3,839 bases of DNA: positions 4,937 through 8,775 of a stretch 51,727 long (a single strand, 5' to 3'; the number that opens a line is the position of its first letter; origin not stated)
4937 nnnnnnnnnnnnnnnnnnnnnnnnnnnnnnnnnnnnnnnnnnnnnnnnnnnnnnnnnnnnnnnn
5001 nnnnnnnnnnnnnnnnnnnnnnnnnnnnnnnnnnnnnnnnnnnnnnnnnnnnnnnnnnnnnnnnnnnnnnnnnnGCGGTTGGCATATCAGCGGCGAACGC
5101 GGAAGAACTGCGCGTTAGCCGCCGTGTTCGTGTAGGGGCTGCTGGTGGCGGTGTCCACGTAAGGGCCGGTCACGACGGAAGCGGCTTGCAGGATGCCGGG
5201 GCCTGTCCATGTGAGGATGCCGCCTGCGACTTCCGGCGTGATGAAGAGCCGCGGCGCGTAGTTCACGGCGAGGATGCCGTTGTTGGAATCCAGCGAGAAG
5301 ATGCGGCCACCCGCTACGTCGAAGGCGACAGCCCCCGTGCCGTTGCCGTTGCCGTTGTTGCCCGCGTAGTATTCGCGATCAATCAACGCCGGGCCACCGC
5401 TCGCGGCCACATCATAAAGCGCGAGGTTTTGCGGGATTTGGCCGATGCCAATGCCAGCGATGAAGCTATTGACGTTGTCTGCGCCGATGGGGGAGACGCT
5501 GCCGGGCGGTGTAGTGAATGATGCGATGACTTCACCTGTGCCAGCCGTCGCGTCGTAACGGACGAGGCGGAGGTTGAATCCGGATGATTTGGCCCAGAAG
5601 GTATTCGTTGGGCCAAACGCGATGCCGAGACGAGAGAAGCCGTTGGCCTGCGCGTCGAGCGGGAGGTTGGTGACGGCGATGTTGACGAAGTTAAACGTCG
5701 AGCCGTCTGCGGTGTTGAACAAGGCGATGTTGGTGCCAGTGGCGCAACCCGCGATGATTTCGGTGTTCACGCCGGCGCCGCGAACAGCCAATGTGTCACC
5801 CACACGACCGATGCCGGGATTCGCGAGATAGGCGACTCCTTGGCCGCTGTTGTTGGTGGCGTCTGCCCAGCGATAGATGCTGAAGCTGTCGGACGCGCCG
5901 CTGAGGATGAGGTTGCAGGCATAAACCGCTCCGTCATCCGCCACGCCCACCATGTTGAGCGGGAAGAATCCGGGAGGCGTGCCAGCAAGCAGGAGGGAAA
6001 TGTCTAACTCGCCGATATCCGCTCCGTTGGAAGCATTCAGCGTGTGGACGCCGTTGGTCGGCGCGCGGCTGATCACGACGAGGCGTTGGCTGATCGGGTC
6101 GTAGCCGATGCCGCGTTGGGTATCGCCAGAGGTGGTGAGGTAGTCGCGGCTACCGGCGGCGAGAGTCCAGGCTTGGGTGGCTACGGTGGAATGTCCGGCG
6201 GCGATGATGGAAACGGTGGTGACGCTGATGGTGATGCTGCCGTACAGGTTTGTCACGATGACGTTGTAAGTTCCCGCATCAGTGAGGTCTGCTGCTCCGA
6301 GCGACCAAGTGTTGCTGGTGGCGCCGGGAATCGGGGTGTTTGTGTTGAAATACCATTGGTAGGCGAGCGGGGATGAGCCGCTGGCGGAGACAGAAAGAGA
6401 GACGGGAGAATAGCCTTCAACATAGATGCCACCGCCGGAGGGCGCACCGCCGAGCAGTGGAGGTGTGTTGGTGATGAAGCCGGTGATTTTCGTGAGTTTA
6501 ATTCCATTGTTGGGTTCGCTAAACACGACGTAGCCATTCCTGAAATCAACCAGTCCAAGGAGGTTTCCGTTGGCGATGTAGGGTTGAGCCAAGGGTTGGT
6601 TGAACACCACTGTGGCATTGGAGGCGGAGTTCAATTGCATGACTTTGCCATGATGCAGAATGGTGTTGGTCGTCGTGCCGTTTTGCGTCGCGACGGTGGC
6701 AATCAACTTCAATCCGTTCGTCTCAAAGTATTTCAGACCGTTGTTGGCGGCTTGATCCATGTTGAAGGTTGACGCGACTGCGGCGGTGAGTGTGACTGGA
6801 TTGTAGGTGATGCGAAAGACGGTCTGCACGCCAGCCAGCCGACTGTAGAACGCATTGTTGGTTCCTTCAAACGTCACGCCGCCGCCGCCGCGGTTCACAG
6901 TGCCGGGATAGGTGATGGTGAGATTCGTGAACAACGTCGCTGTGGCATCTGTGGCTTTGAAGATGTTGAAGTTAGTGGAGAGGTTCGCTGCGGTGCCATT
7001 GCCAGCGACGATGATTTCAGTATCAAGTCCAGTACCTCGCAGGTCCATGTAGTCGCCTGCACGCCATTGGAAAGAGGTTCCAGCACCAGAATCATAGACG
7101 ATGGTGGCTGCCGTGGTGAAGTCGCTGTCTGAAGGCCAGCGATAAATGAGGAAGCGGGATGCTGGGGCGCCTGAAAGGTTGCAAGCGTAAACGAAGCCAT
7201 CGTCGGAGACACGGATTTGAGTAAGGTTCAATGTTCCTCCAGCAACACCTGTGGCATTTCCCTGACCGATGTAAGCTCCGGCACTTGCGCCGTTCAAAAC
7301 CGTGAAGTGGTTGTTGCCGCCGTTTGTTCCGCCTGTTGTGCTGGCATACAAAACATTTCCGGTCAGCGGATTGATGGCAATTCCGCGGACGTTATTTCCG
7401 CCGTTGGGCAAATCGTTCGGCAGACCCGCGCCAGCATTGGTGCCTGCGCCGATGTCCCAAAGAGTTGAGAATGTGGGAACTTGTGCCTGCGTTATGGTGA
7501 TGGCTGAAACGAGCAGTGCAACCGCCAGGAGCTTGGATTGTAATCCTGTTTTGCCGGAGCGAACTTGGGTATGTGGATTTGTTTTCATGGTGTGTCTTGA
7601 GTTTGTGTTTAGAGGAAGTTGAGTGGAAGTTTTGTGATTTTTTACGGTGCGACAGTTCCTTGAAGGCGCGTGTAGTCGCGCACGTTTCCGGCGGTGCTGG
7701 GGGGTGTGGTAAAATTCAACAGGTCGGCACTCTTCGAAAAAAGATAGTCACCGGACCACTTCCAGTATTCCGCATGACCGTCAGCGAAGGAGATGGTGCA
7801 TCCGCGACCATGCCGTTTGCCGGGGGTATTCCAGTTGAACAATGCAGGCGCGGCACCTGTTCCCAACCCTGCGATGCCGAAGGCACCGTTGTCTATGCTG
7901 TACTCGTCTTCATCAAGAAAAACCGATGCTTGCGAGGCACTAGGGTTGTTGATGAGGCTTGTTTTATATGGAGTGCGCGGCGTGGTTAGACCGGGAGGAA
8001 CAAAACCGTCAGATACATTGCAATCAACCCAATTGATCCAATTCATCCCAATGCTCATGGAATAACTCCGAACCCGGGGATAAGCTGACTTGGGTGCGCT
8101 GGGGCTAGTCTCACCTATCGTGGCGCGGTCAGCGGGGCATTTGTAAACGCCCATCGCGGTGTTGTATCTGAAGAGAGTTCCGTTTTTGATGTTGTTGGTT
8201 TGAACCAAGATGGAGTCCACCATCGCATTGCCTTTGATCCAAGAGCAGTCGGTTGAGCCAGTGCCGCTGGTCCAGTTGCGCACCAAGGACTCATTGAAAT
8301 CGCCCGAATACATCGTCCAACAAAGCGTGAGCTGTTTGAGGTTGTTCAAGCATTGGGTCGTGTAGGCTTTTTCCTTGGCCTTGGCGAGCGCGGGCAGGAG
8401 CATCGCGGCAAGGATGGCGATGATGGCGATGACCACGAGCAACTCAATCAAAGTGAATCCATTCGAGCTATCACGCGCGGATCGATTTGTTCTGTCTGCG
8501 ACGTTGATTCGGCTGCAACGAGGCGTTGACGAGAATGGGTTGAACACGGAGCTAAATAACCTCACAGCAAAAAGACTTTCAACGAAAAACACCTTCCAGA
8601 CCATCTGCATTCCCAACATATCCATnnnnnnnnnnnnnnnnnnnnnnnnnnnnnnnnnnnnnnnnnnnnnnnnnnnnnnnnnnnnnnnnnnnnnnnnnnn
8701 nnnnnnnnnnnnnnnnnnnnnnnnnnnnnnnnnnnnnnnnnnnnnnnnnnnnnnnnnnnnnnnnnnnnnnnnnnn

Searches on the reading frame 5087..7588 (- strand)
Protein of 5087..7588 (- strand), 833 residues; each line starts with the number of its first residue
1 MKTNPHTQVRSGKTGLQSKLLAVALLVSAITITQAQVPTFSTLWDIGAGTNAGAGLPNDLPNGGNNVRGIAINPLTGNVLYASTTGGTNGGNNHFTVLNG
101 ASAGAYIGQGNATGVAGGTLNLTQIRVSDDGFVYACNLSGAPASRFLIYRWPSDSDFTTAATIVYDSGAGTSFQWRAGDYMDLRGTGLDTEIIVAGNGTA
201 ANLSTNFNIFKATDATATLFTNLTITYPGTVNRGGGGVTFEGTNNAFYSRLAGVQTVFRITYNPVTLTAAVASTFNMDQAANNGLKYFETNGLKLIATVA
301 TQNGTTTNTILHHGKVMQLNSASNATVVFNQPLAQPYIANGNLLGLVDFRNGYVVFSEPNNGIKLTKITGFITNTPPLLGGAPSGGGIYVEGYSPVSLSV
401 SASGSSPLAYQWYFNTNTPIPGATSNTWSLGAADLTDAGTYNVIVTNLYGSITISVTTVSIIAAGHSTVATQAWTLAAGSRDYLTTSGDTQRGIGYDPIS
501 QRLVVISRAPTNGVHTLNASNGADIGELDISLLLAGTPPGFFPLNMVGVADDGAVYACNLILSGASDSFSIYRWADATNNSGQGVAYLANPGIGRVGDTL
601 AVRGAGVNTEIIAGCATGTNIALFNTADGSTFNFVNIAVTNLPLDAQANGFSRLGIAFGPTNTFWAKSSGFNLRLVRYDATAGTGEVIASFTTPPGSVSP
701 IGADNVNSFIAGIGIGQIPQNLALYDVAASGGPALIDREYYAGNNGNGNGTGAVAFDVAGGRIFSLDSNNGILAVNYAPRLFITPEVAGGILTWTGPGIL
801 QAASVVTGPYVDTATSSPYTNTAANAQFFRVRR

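Call 8: search_protein_families(library=pfam, proteins=[window:5087-7588:-], max_evalue=0.1)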
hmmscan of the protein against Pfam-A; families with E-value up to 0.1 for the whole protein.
window:5087-7588:- (833 aa): 1 family
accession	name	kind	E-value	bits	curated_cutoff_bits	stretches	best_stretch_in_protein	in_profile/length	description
PF13927.12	Ig_3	-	2.7e-05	25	30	1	394-447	17-78/78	Immunoglobulin domain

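Call 9: search_protein_families(library=ncbifam, proteins=[window:5087-7588:-], max_evalue=0.1)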
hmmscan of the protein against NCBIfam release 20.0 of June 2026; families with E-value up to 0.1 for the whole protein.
window:5087-7588:- (833 aa): 0 families

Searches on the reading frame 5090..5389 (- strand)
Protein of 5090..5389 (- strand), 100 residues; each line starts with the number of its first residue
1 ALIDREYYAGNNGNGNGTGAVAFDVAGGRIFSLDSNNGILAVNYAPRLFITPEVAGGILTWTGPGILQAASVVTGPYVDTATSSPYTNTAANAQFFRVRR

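Call 54: find_homologous_proteins(query=window:5090-5389:-, max_evalue=0.01)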
Query window:5090-5389:- (100 aa): 8 proteins with E <= 0.01 among 10 candidates.
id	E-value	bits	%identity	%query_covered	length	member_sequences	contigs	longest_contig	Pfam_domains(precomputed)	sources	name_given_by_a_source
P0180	3.6e-33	132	74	90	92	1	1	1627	-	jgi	jgi:hypothetical protein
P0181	4.4e-33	131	62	100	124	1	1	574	-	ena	-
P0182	6.1e-33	131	63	99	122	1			-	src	-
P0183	6.1e-32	128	70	90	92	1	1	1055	-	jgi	jgi:hypothetical protein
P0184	9.2e-29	117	62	99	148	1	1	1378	-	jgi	jgi:hypothetical protein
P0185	1.7e-28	117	57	99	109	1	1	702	-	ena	-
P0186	1.9e-26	110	59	98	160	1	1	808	PF01960.24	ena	-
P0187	3.1e-26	109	58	99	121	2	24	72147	-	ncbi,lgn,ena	-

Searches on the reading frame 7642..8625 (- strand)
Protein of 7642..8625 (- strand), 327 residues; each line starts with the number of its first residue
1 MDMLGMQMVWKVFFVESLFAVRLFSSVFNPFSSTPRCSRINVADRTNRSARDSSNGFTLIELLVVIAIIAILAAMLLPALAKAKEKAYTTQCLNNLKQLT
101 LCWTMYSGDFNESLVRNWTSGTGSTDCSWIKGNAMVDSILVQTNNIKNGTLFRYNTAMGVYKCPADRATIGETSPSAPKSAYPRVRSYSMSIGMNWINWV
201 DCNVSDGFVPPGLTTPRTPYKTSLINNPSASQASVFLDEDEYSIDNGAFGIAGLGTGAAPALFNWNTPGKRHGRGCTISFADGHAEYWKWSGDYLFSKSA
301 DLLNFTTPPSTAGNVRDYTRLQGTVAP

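Call 20: search_protein_families(library=pfam, proteins=[window:7642-8625:-], max_evalue=0.001)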
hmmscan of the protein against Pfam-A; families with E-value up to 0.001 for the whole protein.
window:7642-8625:- (327 aa): 2 families
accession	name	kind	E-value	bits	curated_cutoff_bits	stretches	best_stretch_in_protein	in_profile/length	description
PF07963.17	N_methyl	-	1.7e-09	37.3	21.2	1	53-77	3-27/27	Prokaryotic N-terminal methylation motif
PF07596.16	SBP_bac_10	-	1.6e-07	32.1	23.3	1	82-189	2-127/268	Protein of unknown function (DUF1559)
